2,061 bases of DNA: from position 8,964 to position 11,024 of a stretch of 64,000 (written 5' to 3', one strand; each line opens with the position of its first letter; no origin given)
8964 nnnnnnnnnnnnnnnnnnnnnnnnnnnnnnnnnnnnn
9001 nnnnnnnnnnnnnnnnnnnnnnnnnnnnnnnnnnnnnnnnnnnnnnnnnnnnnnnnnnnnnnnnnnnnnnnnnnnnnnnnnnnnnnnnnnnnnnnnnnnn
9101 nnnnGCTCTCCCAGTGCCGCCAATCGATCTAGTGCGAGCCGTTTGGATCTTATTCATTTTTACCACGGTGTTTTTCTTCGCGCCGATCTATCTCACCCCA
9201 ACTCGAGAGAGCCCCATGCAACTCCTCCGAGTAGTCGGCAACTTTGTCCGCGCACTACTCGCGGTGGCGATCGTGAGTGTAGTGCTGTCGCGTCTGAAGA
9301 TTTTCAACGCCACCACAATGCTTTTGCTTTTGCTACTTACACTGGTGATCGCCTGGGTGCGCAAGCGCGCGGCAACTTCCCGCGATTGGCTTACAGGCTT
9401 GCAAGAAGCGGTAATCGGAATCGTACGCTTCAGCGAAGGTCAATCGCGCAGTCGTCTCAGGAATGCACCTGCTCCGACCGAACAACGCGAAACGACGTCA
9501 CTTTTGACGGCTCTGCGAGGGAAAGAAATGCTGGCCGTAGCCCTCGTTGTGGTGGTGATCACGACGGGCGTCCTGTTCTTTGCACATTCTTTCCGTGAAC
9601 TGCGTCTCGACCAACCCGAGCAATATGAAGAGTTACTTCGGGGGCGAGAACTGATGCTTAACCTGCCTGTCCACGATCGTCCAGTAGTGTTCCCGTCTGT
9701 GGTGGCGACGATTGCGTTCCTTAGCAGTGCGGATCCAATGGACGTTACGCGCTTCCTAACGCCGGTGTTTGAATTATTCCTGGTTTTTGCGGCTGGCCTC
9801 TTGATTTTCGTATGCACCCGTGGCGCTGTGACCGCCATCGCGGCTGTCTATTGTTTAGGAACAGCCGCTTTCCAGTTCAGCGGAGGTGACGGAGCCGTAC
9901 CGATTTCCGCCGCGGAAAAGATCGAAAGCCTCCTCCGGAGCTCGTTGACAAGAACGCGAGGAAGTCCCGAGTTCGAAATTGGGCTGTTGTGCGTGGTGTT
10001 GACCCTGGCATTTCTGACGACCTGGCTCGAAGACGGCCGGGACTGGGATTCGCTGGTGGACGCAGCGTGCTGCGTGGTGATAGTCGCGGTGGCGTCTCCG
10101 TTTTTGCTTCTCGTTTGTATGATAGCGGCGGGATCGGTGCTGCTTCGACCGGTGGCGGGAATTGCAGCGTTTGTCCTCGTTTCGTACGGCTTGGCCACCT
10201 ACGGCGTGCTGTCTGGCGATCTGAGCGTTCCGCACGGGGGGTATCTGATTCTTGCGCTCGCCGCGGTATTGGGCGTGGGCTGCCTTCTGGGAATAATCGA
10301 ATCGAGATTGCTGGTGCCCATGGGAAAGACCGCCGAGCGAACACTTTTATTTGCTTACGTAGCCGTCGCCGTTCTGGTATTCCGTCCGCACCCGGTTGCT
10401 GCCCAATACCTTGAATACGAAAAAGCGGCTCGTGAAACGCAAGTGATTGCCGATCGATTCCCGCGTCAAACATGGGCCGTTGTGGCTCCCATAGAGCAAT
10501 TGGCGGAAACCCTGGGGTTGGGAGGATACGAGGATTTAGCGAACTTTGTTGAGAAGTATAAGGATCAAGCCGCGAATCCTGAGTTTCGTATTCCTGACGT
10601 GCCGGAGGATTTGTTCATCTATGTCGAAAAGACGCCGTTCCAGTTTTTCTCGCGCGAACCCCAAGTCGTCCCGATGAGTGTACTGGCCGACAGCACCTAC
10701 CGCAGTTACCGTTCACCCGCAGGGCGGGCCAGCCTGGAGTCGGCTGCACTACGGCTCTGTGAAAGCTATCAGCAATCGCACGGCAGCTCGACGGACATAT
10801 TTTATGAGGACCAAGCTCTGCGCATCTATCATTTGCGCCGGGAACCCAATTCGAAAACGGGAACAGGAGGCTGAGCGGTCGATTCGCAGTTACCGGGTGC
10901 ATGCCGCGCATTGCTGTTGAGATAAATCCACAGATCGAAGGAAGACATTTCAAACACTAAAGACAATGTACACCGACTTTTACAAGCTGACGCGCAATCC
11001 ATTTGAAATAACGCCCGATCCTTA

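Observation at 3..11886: Pel/GAG-like cationic exopolysaccharide operon with a non-canonical export module (adaptor + ExeA ATPase instead of PelBCDE)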

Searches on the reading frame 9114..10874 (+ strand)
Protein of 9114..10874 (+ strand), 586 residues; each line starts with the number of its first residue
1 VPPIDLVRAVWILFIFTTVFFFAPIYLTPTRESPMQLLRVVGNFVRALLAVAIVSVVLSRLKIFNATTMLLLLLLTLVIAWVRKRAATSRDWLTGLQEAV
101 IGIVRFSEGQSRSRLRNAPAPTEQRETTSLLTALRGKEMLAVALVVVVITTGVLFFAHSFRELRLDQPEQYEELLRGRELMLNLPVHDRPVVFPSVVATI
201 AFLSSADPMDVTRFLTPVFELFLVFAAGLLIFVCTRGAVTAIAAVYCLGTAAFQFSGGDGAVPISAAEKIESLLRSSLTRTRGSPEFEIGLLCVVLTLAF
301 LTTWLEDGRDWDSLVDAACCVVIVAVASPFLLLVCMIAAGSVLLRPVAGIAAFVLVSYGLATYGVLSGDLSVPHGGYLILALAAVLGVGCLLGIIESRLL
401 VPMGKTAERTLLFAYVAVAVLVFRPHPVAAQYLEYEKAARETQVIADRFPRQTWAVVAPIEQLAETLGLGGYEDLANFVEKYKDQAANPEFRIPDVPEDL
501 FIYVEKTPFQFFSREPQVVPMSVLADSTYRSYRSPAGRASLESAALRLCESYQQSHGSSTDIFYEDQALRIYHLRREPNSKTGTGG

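Call 3: search_protein_families(library=pfam, proteins=[window:9114-10874:+], max_evalue=0.01)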
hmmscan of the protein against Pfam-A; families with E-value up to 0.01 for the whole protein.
window:9114-10874:+ (586 aa): 0 families

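Call 4: search_protein_families(library=ncbifam, proteins=[window:9114-10874:+], max_evalue=0.01)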
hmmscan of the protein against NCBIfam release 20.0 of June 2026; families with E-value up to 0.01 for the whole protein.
window:9114-10874:+ (586 aa): 0 families

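Call 6: search_protein_families(library=pfam, proteins=[window:9114-10874:+], max_evalue=10)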
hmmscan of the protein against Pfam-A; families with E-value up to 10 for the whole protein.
window:9114-10874:+ (586 aa): 0 families

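Call 50: find_homologous_proteins(query=window:9114-10874:+, max_evalue=0.001)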
Query window:9114-10874:+ (586 aa): 102 proteins with E <= 0.001 among 8000 candidates.
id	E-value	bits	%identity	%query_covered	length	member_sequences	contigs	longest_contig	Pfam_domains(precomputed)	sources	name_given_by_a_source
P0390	0.0e+0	1272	100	100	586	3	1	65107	-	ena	-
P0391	1.8e-244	831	65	100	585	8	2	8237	-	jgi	-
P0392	1.0e-242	825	65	100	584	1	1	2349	-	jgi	jgi:hypothetical protein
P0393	2.9e-242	824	65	100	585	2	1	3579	-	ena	-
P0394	4.5e-239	813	64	100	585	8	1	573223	-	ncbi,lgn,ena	-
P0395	1.7e-237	808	65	99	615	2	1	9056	-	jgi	jgi:hypothetical protein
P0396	2.9e-237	807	65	100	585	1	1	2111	-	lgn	-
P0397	1.6e-236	805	65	100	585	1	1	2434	-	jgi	jgi:hypothetical protein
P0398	4.8e-231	787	61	100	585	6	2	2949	-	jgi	jgi:hypothetical protein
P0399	4.6e-227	773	61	100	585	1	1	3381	-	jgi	jgi:hypothetical protein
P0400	6.2e-227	773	60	99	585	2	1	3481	-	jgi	jgi:hypothetical protein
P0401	9.6e-227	772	61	100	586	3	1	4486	-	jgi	jgi:hypothetical protein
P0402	1.8e-217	742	60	100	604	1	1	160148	-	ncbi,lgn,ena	-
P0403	1.9e-215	735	59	100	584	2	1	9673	-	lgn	-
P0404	5.5e-211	720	58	100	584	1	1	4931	-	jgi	jgi:hypothetical protein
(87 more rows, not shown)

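Call 61: predict_structure(alignment_id=A5)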
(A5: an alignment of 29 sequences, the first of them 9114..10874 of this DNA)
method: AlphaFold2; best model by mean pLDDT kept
length: 586 residues; sequences in the alignment: 29
mean_pLDDT: 70.4   pTM: 0.67
mean pLDDT of the five models: 70.4, 69.2, 67.7, 66.5, 63.1
residues with pLDDT >= 90: 48; 70-90: 293; 50-70: 158; < 50: 87
segments of 3 or more residues with pLDDT < 50: 108-135, 252-261, 426-433, 463-465, 510-534, 580-586
pLDDT, mean of each block of 10 residues (from residue 1): 75 89 70 66 88 78 55 68 55 58 53 33 37 52 79 77 64 70 61 86 82 86 90 81 78 41 66 67 78 93 81 88 89 92 89 89 71 65 84 75 62 64 49 59 76 74 55 78 82 78 71 38 41 54 82 83 83 75 37
secondary structure, 60 per line:
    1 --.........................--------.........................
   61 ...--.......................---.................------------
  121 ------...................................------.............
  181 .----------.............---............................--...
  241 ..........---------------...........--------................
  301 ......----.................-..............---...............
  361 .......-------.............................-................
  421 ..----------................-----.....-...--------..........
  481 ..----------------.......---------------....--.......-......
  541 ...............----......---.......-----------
elements in order: H3-27 H36-63 H66-88 H92-108 H127-161 H168-181 H192-204 H208-235 H238-250 H266-276 H285-306 H311-327 H329-342 H346-367 H375-403 H405-422 H433-448 E454-458 E471-474 H475-482 E499-505 H521-524 H527-533 H535-555 E560-565 E569-575

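Call 64: fold_search(model_id=the predicted structure, library=pdb)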
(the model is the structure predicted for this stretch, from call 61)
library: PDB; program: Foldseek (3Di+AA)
matches with E <= 10: 241; with E <= 0.001: 0
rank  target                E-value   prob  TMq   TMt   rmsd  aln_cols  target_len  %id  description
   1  8if8_C                1.6e-03  0.97  0.23  0.22  18.9       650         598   12  Arabinosyltransferase AftA (released 2023-05-31)
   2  6ezn_F                3.2e-03  1.00  0.36  0.33  12.9       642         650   11  Cryo-EM structure of the yeast oligosaccharyltransferase (OST) complex (released 2018-01-17)
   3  7oci_F                7.2e-03  1.00  0.32  0.30  14.2       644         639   11  Cryo-EM structure of yeast Ost6p containing oligosaccharyltransferase complex (released 2022-02-16)
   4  3waj                  7.9e-03  0.99  0.22  0.17  18.7       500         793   10  Crystal structure of the Archaeoglobus fulgidus oligosaccharyltransferase (O29867_ARCFU) complex with Zn and sulfate (released 2013-10-30)
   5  7zlh_A                1.1e-02  0.98  0.28  0.26  16.9       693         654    8  Cryo-EM structure of C-mannosyltransferase CeDPY19, in apo state, bound to CMT2-Fab and anti-Fab nanobody (released 2023-01-11)
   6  8b6l_I                3.0e-02  0.98  0.33  0.30  12.9       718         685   11  Subtomogram average of the human Sec61-TRAP-OSTA-translocon (released 2022-12-07)
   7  8agc_A                9.1e-02  0.93  0.33  0.29  14.1       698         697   11  Structure of yeast oligosaccharylransferase complex with lipid-linked oligosaccharide and non-acceptor peptide bound (released 2022-12-07)
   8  5gmy_A                9.9e-02  0.84  0.25  0.19  18.5       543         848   10  Crystal structure of the Archaeoglobus fulgidus oligosaccharyltransferase (O29867_ARCFU) tethered with an acceptor pep (released 2017-02-01)
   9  7yg0_A                2.2e-01  0.08  0.10  0.08  31.0       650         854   12  Cryo-EM structure of human sodium-chloride cotransporter (released 2022-11-23)
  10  8age_A                2.4e-01  0.72  0.31  0.29  14.0       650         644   10  Structure of yeast oligosaccharylransferase complex with acceptor peptide bound (released 2022-12-07)
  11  3wak                  2.5e-01  0.87  0.29  0.21  17.1       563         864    9  Crystal structure of the Archaeoglobus fulgidus oligosaccharyltransferase (O29867_ARCFU) in the apo form (released 2013-10-30)
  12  8wkz_A                2.9e-01  0.13  0.09  0.10  21.8       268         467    8  Crystal structure of the Melanocortin-4 Receptor (MC4R) in complex with S31 (released 2024-08-07)
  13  9s6s_A                3.6e-01  0.47  0.25  0.26  12.6       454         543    8  Ternary cryo-EM structure of human ALG9 with Dol25-PP-GlcNAc2Man6, Dol25-P-Man and Fab (released 2026-03-18)
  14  9l76_A                4.1e-01  0.09  0.09  0.10  24.2       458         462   14  Structures and mechanism of the nicotinamide nucleotide transhydrogenase from E. coli (released 2026-01-07)
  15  4roe_A                4.5e-01  0.08  0.09  0.14  21.4       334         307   13  Human TFIIB-related factor 2 (Brf2) and TBP bound to RPPH1 promoter (released 2015-12-30)
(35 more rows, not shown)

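Call 75: search_solved_structures(query=A5, max_evalue=10)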
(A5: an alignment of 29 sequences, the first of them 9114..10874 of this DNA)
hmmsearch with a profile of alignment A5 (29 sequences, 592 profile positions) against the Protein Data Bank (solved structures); distinct sequences matched with E-value up to 10: 1.
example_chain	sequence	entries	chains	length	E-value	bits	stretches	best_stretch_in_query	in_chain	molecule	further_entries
2elk_A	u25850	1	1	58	2.1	10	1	471-498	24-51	SPCC24B10.08c protein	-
